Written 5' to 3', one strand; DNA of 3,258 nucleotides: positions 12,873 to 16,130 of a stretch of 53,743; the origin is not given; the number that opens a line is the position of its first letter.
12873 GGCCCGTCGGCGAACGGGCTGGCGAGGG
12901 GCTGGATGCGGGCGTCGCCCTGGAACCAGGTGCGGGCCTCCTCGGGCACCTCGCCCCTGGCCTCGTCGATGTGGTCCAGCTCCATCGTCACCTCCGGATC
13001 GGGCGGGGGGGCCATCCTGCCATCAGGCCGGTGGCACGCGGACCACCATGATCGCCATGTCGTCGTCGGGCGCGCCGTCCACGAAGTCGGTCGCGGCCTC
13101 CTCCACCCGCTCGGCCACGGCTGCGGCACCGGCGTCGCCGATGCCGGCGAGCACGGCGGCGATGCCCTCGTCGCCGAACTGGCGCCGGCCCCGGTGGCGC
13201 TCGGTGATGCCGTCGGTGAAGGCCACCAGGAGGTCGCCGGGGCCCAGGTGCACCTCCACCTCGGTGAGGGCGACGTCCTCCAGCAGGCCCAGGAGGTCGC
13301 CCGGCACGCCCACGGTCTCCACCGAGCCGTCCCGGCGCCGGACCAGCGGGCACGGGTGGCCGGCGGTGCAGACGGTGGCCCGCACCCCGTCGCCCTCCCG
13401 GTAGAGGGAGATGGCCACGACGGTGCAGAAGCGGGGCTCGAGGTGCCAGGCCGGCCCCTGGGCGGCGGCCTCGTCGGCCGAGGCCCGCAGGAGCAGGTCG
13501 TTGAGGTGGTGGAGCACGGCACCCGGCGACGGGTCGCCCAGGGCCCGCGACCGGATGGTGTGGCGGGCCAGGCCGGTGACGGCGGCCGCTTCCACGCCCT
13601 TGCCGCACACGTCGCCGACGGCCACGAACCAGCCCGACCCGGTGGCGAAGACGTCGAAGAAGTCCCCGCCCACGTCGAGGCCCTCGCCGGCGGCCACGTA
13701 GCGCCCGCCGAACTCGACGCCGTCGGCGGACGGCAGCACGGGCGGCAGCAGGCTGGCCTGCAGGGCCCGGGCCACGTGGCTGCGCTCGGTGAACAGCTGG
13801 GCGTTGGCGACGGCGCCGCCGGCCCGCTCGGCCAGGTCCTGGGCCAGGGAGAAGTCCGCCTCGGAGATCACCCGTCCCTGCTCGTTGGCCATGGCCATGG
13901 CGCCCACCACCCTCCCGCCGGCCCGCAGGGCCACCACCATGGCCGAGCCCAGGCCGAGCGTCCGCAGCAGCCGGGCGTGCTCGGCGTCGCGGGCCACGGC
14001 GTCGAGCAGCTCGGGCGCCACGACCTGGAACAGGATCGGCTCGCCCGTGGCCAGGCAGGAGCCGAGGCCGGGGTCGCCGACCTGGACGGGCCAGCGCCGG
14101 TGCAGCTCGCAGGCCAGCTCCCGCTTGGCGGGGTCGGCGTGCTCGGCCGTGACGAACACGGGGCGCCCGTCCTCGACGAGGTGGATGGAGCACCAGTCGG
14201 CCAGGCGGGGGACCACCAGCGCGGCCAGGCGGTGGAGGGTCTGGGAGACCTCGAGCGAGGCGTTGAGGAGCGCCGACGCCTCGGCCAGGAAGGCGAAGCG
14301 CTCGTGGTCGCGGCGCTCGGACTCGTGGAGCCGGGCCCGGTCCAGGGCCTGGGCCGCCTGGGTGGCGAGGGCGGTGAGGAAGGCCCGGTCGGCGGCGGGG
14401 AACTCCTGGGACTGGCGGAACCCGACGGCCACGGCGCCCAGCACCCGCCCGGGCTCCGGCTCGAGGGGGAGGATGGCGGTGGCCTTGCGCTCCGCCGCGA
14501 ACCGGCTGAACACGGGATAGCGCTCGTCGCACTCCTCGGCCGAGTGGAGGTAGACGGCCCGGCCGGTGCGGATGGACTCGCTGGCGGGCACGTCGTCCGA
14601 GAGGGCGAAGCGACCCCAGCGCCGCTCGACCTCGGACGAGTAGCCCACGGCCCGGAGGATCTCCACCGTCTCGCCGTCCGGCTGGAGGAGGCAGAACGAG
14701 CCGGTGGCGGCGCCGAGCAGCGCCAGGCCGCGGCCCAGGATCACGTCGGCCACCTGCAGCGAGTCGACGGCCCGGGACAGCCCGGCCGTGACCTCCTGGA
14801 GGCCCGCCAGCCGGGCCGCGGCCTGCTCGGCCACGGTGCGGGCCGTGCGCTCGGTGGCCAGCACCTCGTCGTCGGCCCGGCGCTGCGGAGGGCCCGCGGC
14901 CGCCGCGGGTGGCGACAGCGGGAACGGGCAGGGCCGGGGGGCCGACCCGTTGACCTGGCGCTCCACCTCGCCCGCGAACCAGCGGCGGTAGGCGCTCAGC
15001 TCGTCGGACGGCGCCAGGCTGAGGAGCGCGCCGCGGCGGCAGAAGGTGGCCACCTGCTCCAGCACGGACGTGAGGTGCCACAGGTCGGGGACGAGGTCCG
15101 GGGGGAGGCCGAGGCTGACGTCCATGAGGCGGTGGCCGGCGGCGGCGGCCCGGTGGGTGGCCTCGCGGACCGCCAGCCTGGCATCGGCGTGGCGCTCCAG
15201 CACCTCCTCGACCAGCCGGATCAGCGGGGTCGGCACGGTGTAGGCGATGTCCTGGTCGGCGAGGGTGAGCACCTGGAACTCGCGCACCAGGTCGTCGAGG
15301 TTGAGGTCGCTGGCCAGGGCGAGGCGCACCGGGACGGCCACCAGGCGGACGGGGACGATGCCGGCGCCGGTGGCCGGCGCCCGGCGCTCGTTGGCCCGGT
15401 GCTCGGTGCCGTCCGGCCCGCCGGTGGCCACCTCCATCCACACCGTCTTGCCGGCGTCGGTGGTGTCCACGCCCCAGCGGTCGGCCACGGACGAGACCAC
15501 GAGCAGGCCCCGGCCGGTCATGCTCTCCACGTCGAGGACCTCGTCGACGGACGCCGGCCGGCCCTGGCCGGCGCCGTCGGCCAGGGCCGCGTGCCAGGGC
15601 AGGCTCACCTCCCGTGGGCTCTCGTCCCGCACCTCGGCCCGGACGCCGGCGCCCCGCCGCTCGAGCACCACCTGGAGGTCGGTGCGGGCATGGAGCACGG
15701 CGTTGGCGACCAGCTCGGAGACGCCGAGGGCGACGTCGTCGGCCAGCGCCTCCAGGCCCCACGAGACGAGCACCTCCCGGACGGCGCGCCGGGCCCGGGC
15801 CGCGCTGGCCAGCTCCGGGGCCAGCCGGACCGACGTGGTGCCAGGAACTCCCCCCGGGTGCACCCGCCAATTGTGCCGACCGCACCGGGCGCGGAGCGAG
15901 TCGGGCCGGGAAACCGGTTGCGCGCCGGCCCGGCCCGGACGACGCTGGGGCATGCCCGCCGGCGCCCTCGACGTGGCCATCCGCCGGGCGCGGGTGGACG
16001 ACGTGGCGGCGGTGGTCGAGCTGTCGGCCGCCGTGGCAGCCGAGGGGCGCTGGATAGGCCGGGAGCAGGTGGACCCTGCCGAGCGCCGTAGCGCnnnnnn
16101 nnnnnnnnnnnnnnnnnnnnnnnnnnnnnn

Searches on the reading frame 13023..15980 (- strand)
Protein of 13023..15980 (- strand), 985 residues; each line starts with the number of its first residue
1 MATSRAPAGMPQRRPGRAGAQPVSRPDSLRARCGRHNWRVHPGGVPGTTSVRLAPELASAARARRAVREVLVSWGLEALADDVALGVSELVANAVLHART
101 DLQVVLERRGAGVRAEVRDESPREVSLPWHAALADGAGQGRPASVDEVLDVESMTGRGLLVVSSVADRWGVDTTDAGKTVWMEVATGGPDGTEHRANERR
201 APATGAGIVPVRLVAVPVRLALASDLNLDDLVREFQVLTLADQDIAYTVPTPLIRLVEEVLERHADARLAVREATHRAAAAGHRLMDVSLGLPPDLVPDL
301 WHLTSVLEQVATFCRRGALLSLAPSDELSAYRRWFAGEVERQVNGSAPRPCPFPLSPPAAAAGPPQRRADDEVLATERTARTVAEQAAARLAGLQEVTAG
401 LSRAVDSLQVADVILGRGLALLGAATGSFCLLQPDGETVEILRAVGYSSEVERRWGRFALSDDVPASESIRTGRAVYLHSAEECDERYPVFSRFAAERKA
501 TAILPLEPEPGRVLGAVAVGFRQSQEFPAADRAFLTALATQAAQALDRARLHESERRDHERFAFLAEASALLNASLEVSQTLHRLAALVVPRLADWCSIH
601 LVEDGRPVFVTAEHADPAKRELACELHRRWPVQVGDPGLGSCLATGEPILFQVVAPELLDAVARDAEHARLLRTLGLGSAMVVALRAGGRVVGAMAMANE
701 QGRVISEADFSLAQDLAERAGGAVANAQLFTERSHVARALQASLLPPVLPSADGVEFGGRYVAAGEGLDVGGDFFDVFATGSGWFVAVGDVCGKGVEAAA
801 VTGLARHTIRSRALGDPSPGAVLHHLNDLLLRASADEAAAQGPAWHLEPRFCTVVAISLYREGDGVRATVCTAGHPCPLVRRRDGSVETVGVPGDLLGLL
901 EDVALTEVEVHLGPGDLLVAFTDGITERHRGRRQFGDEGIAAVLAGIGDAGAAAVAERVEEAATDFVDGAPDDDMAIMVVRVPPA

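Call 51: search_protein_families(library=pfam, proteins=[window:13023-15980:-], max_evalue=0.00001)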
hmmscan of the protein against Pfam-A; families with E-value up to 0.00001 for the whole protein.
window:13023-15980:- (985 aa): 5 families
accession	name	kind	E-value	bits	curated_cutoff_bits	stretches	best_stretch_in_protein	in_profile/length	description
PF07228.17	SpoIIE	-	6.2e-39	134.4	25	1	782-982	3-191/192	Stage II sporulation protein E (SpoIIE)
PF13185.12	GAF_2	-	6.6e-25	88.3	28.6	2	409-547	6-136/136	GAF domain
PF01590.32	GAF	-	3.7e-17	63.5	22.4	1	580-723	4-132/133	GAF domain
PF13492.12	GAF_3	-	5.7e-13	49.8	27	1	594-726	19-129/129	GAF domain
PF13581.12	HATPase_c_2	-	1.2e-11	45.1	27.4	1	54-182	2-125/127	Histidine kinase-like ATPase domain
